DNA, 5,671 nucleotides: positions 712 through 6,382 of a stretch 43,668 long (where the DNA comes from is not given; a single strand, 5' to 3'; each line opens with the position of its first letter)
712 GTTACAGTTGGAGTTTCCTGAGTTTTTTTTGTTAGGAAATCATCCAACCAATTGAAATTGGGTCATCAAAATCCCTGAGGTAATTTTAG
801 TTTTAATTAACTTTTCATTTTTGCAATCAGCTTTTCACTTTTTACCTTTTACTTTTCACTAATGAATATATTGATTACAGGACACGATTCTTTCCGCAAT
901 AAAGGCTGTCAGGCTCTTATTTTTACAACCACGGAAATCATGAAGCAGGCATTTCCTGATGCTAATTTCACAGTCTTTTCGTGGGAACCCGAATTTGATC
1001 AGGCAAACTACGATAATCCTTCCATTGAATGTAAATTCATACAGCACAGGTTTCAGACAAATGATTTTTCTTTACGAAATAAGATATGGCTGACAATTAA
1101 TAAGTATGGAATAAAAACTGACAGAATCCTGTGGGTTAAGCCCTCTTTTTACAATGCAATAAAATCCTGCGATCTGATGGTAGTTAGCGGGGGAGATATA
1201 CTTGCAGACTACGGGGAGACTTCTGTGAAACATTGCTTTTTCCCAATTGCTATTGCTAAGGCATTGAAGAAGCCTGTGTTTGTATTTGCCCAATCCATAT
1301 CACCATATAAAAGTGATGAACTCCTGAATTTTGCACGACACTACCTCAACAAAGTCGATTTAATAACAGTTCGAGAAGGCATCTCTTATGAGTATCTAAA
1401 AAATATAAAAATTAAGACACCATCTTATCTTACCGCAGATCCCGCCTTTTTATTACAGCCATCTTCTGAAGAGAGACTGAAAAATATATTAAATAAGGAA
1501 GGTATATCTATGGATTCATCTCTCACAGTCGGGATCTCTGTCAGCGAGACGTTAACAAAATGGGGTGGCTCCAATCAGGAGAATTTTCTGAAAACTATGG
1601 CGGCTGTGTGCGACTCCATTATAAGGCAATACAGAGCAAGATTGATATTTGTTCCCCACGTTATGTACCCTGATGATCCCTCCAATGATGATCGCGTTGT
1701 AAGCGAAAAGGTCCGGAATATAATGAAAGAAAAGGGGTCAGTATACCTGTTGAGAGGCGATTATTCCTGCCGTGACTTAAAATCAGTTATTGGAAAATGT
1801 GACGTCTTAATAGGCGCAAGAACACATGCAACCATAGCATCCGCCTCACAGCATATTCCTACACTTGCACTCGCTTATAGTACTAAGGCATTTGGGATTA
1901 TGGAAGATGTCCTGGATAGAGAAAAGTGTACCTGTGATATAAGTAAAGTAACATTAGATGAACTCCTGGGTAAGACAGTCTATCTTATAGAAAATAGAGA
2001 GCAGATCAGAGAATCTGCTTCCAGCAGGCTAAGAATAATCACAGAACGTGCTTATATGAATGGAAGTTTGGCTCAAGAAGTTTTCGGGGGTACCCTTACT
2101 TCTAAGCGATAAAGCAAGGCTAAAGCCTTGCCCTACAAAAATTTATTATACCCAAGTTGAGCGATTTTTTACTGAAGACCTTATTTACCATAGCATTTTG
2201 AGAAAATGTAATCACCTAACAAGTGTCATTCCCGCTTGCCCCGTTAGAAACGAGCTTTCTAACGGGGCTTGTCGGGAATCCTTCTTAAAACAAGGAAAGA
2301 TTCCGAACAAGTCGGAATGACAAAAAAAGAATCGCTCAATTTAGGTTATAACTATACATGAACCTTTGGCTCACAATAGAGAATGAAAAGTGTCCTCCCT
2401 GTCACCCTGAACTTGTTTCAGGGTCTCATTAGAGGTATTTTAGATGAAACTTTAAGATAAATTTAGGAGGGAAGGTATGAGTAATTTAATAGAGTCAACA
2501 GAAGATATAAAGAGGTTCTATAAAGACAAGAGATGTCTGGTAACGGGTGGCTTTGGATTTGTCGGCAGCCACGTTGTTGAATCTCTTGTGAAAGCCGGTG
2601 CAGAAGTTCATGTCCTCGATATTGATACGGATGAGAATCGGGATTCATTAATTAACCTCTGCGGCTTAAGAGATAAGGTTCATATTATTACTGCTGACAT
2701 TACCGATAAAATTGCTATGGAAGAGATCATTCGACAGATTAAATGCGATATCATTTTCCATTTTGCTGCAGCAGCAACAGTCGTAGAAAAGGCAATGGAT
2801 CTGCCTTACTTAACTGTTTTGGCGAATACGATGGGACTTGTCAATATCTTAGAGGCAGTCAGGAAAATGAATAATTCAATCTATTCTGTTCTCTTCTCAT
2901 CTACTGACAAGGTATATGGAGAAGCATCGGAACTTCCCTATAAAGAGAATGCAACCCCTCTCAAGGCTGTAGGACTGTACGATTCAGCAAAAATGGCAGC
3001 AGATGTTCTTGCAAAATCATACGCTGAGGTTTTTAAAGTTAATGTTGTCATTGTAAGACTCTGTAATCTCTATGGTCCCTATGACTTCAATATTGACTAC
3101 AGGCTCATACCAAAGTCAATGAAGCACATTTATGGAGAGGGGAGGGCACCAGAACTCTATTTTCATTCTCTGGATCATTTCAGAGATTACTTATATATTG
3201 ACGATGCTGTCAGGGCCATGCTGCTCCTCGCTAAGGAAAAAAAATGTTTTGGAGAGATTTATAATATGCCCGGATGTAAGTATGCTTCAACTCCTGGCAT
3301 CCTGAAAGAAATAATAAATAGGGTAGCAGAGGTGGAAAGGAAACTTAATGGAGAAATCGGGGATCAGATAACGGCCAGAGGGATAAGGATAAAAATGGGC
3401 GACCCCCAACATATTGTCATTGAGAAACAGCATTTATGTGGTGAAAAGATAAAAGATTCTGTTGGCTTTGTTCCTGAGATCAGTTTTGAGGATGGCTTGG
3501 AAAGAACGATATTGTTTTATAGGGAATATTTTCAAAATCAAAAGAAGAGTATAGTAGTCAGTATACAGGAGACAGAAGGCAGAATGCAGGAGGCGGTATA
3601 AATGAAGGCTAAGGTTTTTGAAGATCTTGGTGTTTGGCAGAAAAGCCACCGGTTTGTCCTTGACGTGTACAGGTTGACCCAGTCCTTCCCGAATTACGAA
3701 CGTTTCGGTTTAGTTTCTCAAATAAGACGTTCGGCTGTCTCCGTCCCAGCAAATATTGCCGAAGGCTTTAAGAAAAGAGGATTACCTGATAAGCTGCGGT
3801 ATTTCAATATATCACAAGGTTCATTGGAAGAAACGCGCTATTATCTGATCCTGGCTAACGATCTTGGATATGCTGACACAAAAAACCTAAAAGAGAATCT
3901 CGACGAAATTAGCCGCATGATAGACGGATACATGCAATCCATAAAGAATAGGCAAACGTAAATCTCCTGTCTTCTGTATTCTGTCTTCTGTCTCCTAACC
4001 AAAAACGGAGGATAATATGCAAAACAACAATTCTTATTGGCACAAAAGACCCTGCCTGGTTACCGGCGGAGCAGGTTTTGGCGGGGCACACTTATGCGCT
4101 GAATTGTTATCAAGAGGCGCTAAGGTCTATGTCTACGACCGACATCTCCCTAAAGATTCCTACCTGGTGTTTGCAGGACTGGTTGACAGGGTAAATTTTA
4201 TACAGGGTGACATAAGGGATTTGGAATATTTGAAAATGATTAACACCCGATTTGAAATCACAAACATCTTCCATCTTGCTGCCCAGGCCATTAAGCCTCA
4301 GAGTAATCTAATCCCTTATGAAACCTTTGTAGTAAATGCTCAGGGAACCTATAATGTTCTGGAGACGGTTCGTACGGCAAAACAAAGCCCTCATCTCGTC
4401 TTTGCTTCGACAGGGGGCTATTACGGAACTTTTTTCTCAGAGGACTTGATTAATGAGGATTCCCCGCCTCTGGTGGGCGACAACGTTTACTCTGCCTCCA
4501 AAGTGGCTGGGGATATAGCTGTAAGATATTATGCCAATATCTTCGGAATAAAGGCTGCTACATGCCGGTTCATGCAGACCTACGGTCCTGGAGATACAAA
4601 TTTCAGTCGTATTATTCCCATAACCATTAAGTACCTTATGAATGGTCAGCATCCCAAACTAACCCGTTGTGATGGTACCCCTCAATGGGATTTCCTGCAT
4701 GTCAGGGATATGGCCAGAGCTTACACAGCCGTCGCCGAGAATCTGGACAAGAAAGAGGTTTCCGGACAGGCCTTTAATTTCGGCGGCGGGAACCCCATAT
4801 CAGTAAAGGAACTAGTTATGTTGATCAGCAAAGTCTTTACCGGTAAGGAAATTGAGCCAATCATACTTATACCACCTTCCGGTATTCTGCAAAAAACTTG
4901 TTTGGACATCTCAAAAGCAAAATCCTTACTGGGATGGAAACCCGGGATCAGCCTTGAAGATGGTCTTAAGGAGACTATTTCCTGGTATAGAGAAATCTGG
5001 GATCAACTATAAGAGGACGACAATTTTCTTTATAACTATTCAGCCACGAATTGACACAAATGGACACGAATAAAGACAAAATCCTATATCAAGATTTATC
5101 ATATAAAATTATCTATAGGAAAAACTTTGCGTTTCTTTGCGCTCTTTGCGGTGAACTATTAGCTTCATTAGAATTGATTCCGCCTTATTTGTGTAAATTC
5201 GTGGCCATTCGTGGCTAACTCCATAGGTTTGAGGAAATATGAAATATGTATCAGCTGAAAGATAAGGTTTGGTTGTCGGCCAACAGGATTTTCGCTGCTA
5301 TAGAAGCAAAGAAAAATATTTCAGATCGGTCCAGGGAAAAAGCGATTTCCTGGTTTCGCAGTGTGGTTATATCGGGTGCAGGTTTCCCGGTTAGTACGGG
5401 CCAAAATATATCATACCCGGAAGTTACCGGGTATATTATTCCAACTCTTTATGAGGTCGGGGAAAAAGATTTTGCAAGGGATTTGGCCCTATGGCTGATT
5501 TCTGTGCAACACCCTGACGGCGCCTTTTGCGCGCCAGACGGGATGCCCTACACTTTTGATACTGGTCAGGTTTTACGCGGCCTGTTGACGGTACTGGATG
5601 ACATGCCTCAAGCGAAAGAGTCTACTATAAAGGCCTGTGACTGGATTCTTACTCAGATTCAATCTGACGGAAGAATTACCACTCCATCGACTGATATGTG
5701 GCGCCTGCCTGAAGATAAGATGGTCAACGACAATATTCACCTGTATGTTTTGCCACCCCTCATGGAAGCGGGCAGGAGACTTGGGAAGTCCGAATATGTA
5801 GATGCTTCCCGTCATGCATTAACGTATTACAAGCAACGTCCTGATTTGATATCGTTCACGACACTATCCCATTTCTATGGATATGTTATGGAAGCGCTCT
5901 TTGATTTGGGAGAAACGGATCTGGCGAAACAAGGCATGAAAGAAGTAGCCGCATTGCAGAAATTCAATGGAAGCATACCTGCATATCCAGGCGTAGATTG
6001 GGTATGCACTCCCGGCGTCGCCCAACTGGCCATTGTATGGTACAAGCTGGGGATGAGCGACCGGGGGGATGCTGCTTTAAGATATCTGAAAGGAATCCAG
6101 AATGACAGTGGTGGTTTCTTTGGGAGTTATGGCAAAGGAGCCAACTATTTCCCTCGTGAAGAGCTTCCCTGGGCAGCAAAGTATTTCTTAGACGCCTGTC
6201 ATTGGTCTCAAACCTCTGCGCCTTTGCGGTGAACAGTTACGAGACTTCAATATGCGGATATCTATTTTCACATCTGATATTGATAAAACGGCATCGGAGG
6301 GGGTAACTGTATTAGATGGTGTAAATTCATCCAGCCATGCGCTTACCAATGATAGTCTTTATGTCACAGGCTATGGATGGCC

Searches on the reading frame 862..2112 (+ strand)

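Call 7: search_protein_families(library=ncbifam, max_evalue=1e-10, proteins=[window:862-2112:+])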
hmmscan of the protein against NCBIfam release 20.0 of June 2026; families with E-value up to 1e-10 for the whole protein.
window:862-2112:+ (416 aa): 3 families
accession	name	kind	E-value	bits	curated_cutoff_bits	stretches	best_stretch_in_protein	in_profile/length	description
TIGR03609.1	S_layer_CsaB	equivalog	8.3e-31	107.4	213.1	1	95-350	58-289/301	polysaccharide pyruvyl transferase CsaB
NF007452.0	PRK10017.1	equivalog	1.3e-22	80.3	399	1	95-378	110-392/426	colanic acid biosynthesis pyruvyl transferase WcaK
TIGR04006.1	wcaK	equivalog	5.2e-19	68.3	727.1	1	97-350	112-365/426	colanic acid biosynthesis pyruvyl transferase WcaK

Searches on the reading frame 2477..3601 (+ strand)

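Call 7: search_protein_families(library=ncbifam, max_evalue=1e-10, proteins=[window:2477-3601:+])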
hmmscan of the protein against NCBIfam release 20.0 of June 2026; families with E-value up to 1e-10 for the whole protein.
window:2477-3601:+ (374 aa): 18 families
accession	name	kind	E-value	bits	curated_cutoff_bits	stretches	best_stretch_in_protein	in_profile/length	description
TIGR01181.1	dTDP_gluc_dehyt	equivalog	1.6e-48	165.5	365.1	1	20-351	2-314/321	dTDP-glucose 4,6-dehydratase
TIGR04180.1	EDH_00030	hypoth_equivalog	5.1e-38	130.8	475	1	21-282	2-255/297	NAD-dependent 4,6-dehydratase LegB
TIGR02622.1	CDP_4_6_dhtase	equivalog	4.1e-35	121.5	278.45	1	14-363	1-345/352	CDP-glucose 4,6-dehydratase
TIGR01179.1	galE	equivalog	1.4e-29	103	262.3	1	20-286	2-274/332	UDP-glucose 4-epimerase GalE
NF007582.0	PRK10217.1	equivalog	3e-28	99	698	1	18-349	2-332/355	dTDP-glucose 4,6-dehydratase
NF007490.0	PRK10084.1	subfamily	4.7e-28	98.2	649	1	20-351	3-337/361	dTDP-glucose 4,6-dehydratase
TIGR01472.1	gmd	equivalog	7.3e-22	78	415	1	19-339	2-329/342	GDP-mannose 4,6-dehydratase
TIGR02197.1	heptose_epim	equivalog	5.3e-20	71.8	274.6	1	21-270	2-247/316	ADP-glyceromanno-heptose 6-epimerase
NF007956.0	PRK10675.1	subfamily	1.8e-18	66.8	394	1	19-197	2-179/338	UDP-glucose 4-epimerase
TIGR03466.1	HpnA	hypoth_equivalog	4.8e-17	61.8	367.65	1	19-204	2-176/327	hopanoid-associated sugar epimerase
NF042423.1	oxyalk_red_Shew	equivalog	6.6e-14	51.7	580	1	18-264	9-238/331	2-alkyl-3-oxoalkanoate reductase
NF043036.1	ErythonDh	equivalog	2.3e-13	50.1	325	1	20-195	3-176/321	D-erythronate dehydrogenase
NF042422.1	oxyalk_red_OleD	equivalog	3e-13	49.8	580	1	19-281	2-244/329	2-alkyl-3-oxoalkanoate reductase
NF011728.1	PRK15181.1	equivalog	6.2e-13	48.5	760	1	15-350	13-339/348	Vi polysaccharide biosynthesis UDP-N-acetylglucosaminuronic acid C-4 epimerase TviC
NF008872.0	PRK11908.1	equivalog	1.1e-12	47.6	294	1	18-358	2-345/349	bifunctional UDP-4-keto-pentose/UDP-xylose synthase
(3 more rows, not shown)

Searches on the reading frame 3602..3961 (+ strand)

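Call 7: search_protein_families(library=ncbifam, max_evalue=1e-10, proteins=[window:3602-3961:+])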
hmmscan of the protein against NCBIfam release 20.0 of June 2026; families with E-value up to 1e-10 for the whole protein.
window:3602-3961:+ (119 aa): 3 families
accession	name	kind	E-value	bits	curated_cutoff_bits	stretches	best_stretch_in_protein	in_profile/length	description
TIGR02436.1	TIGR02436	subfamily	3.9e-37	126.8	24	1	11-115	1-109/109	four helix bundle protein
NF008911.0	PRK12275.1-2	subfamily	1.2e-28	100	137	1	5-116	3-117/118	hypothetical protein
NF008912.0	PRK12275.1-6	subfamily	8.7e-26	90.3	124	1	6-117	3-114/117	hypothetical protein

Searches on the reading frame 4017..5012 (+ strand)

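Call 7: search_protein_families(library=ncbifam, max_evalue=1e-10, proteins=[window:4017-5012:+])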
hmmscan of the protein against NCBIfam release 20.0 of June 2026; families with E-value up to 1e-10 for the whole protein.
window:4017-5012:+ (331 aa): 15 families
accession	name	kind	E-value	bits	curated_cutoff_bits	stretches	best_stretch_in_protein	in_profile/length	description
TIGR01181.1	dTDP_gluc_dehyt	equivalog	6.4e-42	143.8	365.1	1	13-326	2-313/321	dTDP-glucose 4,6-dehydratase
TIGR02622.1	CDP_4_6_dhtase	equivalog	6.2e-41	140.7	278.45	1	8-329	2-335/352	CDP-glucose 4,6-dehydratase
TIGR01179.1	galE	equivalog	4.5e-36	124.3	262.3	1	14-326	3-327/332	UDP-glucose 4-epimerase GalE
TIGR04180.1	EDH_00030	hypoth_equivalog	1.1e-35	123.2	475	1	14-310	2-295/297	NAD-dependent 4,6-dehydratase LegB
NF007582.0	PRK10217.1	equivalog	2.7e-22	79.3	698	1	12-325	3-332/355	dTDP-glucose 4,6-dehydratase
NF007956.0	PRK10675.1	subfamily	1.1e-20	74.1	394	1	14-138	4-130/338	UDP-glucose 4-epimerase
TIGR02197.1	heptose_epim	equivalog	3.7e-20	72.3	274.6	1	14-325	2-314/316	ADP-glyceromanno-heptose 6-epimerase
NF007490.0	PRK10084.1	subfamily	5.4e-19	68.4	649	1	14-325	4-335/361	dTDP-glucose 4,6-dehydratase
NF011728.1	PRK15181.1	equivalog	1.3e-16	60.6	760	1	13-326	18-339/348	Vi polysaccharide biosynthesis UDP-N-acetylglucosaminuronic acid C-4 epimerase TviC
NF042422.1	oxyalk_red_OleD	equivalog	7.3e-16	58.4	580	1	14-268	4-244/329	2-alkyl-3-oxoalkanoate reductase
NF042423.1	oxyalk_red_Shew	equivalog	2e-15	56.7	580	1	13-270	11-253/331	2-alkyl-3-oxoalkanoate reductase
NF047922.1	GDPFucSynFcl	equivalog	5.8e-14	52.2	500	1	155-326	131-303/308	GDP-L-fucose synthase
NF043036.1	ErythonDh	equivalog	2.4e-13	50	325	1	14-173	4-164/321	D-erythronate dehydrogenase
TIGR03466.1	HpnA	hypoth_equivalog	3.6e-12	45.8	367.65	0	13-274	3-246/327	hopanoid-associated sugar epimerase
NF008872.0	PRK11908.1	equivalog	3.9e-11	42.6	294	0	13-273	4-270/349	bifunctional UDP-4-keto-pentose/UDP-xylose synthase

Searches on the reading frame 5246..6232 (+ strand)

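Call 7: search_protein_families(library=ncbifam, max_evalue=1e-10, proteins=[window:5246-6232:+])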
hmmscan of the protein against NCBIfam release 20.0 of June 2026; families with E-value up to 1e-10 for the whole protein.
window:5246-6232:+ (328 aa): 0 families

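Call 15: search_protein_families(library=pfam, max_evalue=0.001, proteins=[window:5246-6232:+])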
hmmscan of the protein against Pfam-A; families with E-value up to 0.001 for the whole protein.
window:5246-6232:+ (328 aa): 1 family
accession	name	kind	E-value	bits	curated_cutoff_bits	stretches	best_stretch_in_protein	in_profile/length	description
PF13243.12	SQHop_cyclase_C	-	1.5e-06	27.9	26.1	1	63-142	144-224/319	Squalene-hopene cyclase C-terminal domain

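Call 43: search_protein_families(library=ncbifam, max_evalue=0.01, proteins=[window:5246-6232:+])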
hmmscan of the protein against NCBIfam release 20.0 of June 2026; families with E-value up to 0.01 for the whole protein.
window:5246-6232:+ (328 aa): 1 family
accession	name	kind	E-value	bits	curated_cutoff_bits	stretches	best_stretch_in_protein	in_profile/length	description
TIGR01787.1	squalene_cyclas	subfamily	0.00044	19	322.7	0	57-142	436-525/622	squalene/oxidosqualene cyclases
